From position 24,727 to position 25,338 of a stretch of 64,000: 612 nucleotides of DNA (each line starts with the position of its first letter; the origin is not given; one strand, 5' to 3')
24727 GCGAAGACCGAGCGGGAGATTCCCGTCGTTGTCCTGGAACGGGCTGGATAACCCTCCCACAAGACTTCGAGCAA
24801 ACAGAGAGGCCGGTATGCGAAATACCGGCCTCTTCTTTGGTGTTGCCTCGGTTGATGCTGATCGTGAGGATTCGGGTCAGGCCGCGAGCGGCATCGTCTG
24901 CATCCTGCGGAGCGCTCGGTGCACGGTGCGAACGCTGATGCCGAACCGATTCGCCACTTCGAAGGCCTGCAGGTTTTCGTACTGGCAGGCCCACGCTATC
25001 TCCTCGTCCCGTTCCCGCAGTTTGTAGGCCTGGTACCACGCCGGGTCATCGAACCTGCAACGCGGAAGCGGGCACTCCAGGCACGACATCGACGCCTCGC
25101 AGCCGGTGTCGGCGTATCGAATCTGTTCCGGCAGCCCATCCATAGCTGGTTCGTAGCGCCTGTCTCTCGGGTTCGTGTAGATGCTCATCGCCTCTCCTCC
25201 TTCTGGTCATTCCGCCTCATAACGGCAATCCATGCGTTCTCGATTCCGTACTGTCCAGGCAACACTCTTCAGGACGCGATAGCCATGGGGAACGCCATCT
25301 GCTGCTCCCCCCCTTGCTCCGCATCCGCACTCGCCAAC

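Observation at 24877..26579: Tightly repressed module: terminase-large-subunit-like protein with degenerate active sites plus a Cys-cluster HTH protein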

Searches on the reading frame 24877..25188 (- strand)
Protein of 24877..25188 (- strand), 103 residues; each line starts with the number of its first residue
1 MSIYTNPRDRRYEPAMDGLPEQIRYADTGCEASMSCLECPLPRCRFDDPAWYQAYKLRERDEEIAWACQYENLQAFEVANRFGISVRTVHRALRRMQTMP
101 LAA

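Call 3: search_protein_families(library=pfam, proteins=[window:24877-25188:-], max_evalue=1)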
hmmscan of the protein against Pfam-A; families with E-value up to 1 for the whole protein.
window:24877-25188:- (103 aa): 17 families
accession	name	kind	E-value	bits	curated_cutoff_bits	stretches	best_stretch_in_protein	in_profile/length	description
PF13613.12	HTH_Tnp_4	-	0.0019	18.2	27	1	76-97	23-44/53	Helix-turn-helix of DDE superfamily endonuclease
PF08281.18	Sigma70_r4_2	-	0.0035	17.4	25.7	1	57-95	11-49/54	Sigma-70, region 4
PF13412.12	HTH_24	-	0.0043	17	21.9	1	76-97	21-42/48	Winged helix-turn-helix DNA-binding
PF13384.12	HTH_23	-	0.0094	16.2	24.6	1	77-96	22-41/50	Homeodomain-like domain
PF08279.18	HTH_11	-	0.011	16.1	25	1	72-98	15-41/55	HTH domain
PF04545.22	Sigma70_r4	-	0.013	15.4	24.1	1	57-95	5-43/50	Sigma-70, region 4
PF13542.12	HTH_Tnp_ISL3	-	0.015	15.2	27.4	1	77-95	31-49/51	Helix-turn-helix domain of transposase family ISL3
PF08765.17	Mor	-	0.028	14.9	24.9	1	54-98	55-97/107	Mor transcription activator family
PF12833.13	HTH_18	-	0.033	14.9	33.6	0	79-98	2-22/80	Helix-turn-helix domain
PF13518.12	HTH_28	-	0.076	13.6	25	1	77-97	17-37/52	Helix-turn-helix domain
PF04967.18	HTH_10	-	0.076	13.3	23.1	1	76-97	27-48/53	HTH DNA binding domain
PF13551.12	HTH_29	-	0.096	13.2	28.1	1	74-98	14-38/64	Winged helix-turn helix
PF19187.6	HTH_PafC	-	0.1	12.9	32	1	63-97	9-43/115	PafC helix-turn-helix domain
PF13545.12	HTH_Crp_2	-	0.11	12.9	27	1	77-97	27-47/70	Crp-like helix-turn-helix domain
PF00392.27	GntR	-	0.12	12.5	27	1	77-98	29-50/64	Bacterial regulatory proteins, gntR family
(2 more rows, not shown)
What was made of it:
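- On Mor/C late activator family (partner): Pfam Mor E=0.028, 14.9 bits against a cut-off of 24.9 (call 3).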

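Call 4: search_protein_families(library=phrogs, proteins=[window:24877-25188:-], max_evalue=1)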
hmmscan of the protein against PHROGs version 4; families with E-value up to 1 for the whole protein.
window:24877-25188:- (103 aa): 13 families
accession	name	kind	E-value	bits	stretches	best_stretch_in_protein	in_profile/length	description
phrog_13105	-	unknown function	0.0083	16.7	1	71-98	18-45/239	-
phrog_836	-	transcription regulation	0.013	16.6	1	58-98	82-122/133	late transcriptional activator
phrog_4583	-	transcription regulation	0.025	15.6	1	67-95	18-46/81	transcriptional repressor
phrog_532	-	transcription regulation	0.063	14.4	1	54-99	77-120/132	late transcriptional activator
phrog_11420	-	DNA, RNA and nucleotide metabolism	0.066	14.4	1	71-99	21-49/82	DNA binding protein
phrog_4494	-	unknown function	0.083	14.4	1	74-97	76-99/109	-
phrog_2439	-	transcription regulation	0.1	12.4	1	62-94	10-42/367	transcriptional regulator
phrog_2273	-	unknown function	0.12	13.5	1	75-100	18-43/85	-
phrog_7506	-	integration and excision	0.17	13.3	1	71-97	14-40/78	recombination directionality factor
phrog_20467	-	DNA, RNA and nucleotide metabolism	0.27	12.2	1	75-97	81-103/112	HNH endonuclease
phrog_11138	-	unknown function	0.3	12.4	1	58-97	93-132/142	-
phrog_7168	-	DNA, RNA and nucleotide metabolism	0.39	11.1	1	62-95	229-262/284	homing endonuclease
phrog_1835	-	DNA, RNA and nucleotide metabolism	0.52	10.6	1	77-98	72-93/301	HTH DNA binding protein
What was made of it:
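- On Mor/C late activator family (partner): PHROG 836 E=0.013 (call 4).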

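Call 7: search_protein_families(library=ncbifam, proteins=[window:24877-25188:-], max_evalue=1)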
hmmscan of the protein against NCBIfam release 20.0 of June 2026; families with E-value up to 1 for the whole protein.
window:24877-25188:- (103 aa): 6 families
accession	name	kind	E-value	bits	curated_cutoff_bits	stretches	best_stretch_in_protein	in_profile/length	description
TIGR02937.1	sigma70-ECF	superfamily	0.00058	19.5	42.9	1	56-96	117-157/165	sigma-70 family RNA polymerase sigma factor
TIGR02985.1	Sig70_bacteroi1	subfamily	0.00079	19.7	126.4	1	56-94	114-152/162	RNA polymerase sigma-70 factor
NF010028.0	PRK13503.1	equivalog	0.066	12.6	288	1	71-95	186-210/278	HTH-type transcriptional activator RhaS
NF048019.1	IS256_Zn_var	equivalog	0.099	11.9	150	1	60-98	37-75/304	IS256 family transposase, variant Zn-binding type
NF045758.2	YlxM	equivalog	0.11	12.6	80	1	59-98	19-58/72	YlxM family DNA-binding protein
NF005644.0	PRK07408.1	subfamily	0.13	11.9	261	1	56-95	205-244/258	RNA polymerase sigma factor SigF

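Call 8: search_protein_families(library=padloc, proteins=[window:24877-25188:-], max_evalue=1)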
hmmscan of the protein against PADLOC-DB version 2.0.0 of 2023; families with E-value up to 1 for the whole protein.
window:24877-25188:- (103 aa): 2 families
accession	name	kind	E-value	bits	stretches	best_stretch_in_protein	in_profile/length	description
PDLC04133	mad1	-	0.00041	18.6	1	77-95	10-28/60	mads_1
PDLC01457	WYL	-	0.037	11.6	1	71-99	17-45/229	"CAS-I,CAS-II,CAS-III,CAS-IV,CAS-V,CAS-VI; associated_signaling"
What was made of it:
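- On Known anti-phage defence systems (PADLOC): The partner gives only an HTH-level hit (mad1, E=4e-4 over 19 residues) (call 8).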

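Call 50: find_homologous_proteins(query=window:24877-25188:-, max_evalue=0.001)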
Query window:24877-25188:- (103 aa): 37 proteins with E <= 0.001 among 40 candidates.
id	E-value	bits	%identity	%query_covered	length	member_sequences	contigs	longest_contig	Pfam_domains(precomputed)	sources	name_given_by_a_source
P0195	8.8e-66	236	100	100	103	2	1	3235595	-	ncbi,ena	-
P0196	9.0e-56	204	87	99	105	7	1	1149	-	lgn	-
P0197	1.2e-54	200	85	99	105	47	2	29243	-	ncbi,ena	-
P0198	1.3e-53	197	84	100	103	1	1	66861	-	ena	-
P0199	6.6e-53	195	84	100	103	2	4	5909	-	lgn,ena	-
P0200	6.3e-52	192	83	100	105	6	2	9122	-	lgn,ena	-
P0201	4.6e-51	189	83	100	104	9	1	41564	-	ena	-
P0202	2.1e-50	187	83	100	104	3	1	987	-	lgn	-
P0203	2.2e-50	187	83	100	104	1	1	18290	-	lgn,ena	-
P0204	4.7e-48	179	80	100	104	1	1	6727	-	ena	-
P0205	8.3e-46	172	75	100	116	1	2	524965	-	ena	-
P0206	2.3e-39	151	64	100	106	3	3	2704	PF13384.13,PF13551.13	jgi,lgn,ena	jgi:hypothetical protein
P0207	9.7e-36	140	65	91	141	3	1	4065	PF13384.13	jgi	-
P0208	2.4e-35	138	62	99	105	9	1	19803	PF13384.13,PF08281.19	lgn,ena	-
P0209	4.4e-35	138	64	99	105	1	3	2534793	PF13384.13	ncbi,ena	-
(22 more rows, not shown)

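Call 57: predict_structure(alignment_id=A3)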
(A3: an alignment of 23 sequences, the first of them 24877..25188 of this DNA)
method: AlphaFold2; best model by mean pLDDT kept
length: 103 residues; sequences in the alignment: 23
mean_pLDDT: 69.7   pTM: 0.46
mean pLDDT of the five models: 69.7, 69.0, 66.9, 66.1, 65.4
residues with pLDDT >= 90: 23; 70-90: 28; 50-70: 31; < 50: 21
segments of 3 or more residues with pLDDT < 50: 1-3, 6-8, 29-33, 35-37
pLDDT, mean of each block of 10 residues (from residue 1): 47 54 52 50 65 84 90 91 92 80 43
secondary structure, 60 per line:
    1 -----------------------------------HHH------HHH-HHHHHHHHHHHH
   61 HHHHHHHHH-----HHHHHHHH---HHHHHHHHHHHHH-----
elements in order: H49-69 H75-82 H86-98
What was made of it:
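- On Small terminase (TerS) (partner): The HTH is C-terminal (call 57).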

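Call 60: fold_search(model_id=the predicted structure, library=pdb)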
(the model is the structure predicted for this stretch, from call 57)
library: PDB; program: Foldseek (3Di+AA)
matches with E <= 10: 823; with E <= 0.001: 0
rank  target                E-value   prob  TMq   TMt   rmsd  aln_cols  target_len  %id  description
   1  4go1_A                1.3e-01  1.00  0.36  0.13   0.7        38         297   29  Crystal Structure of full length transcription repressor LsrR from E. coli. (released 2013-04-24)
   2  1rr7                  1.6e-01  0.99  0.36  0.40   2.5        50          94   28  Crystal structure of the Middle Operon Regulator protein of Bacteriophage Mu (released 2004-08-17)
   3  3vep_A                1.8e-01  0.95  0.36  0.49   7.2        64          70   28  Crystal structure of SigD4 in complex with its negative regulator RsdA (released 2013-02-13)
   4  4go1_B                2.3e-01  1.00  0.42  0.15   2.5        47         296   23  Crystal Structure of full length transcription repressor LsrR from E. coli. (released 2013-04-24)
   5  3vep_H                2.6e-01  0.91  0.36  0.49   7.2        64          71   28  Crystal structure of SigD4 in complex with its negative regulator RsdA (released 2013-02-13)
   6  3vep_D                3.1e-01  0.89  0.36  0.50   7.2        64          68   28  Crystal structure of SigD4 in complex with its negative regulator RsdA (released 2013-02-13)
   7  2w48_A                3.8e-01  0.99  0.39  0.13   3.5        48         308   23  Crystal structure of the Full-length Sorbitol Operon Regulator SorC from Klebsiella pneumoniae (released 2009-05-05)
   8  3vfz_B                4.1e-01  0.82  0.34  0.50   4.7        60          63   28  Crystal structure of -35 promoter binding domain of SigD of Mycobacterium tuberculosis (released 2013-02-13)
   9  7bhy_B                4.3e-01  1.00  0.43  0.81   2.6        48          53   19  DNA-binding domain of DeoR in complex with the DNA operator (released 2021-11-10)
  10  3hug_K                4.3e-01  0.80  0.31  0.43   7.6        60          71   17  Crystal structure of Mycobacterium tuberculosis anti-sigma factor RslA in complex with -35 promoter binding domain of  (released 2010-03-02)
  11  7bhy_C                4.6e-01  0.99  0.44  0.81   2.6        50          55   20  DNA-binding domain of DeoR in complex with the DNA operator (released 2021-11-10)
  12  8jzt_E                4.6e-01  0.91  0.35  0.51   7.2        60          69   20  The sigF and anti-sigma factor complex (released 2024-10-16)
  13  3hug_C                4.6e-01  0.85  0.33  0.42   9.4        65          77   18  Crystal structure of Mycobacterium tuberculosis anti-sigma factor RslA in complex with -35 promoter binding domain of  (released 2010-03-02)
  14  7bhy_A                4.9e-01  1.00  0.44  0.78   0.6        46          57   22  DNA-binding domain of DeoR in complex with the DNA operator (released 2021-11-10)
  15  3vfz_A                4.9e-01  0.82  0.34  0.51   6.3        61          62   26  Crystal structure of -35 promoter binding domain of SigD of Mycobacterium tuberculosis (released 2013-02-13)
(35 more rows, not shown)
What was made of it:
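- On Mor/C late activator family (partner): Foldseek 1rr7 E=0.16 (call 60).
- All similarities are below family thresholds (calls 3, 60).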
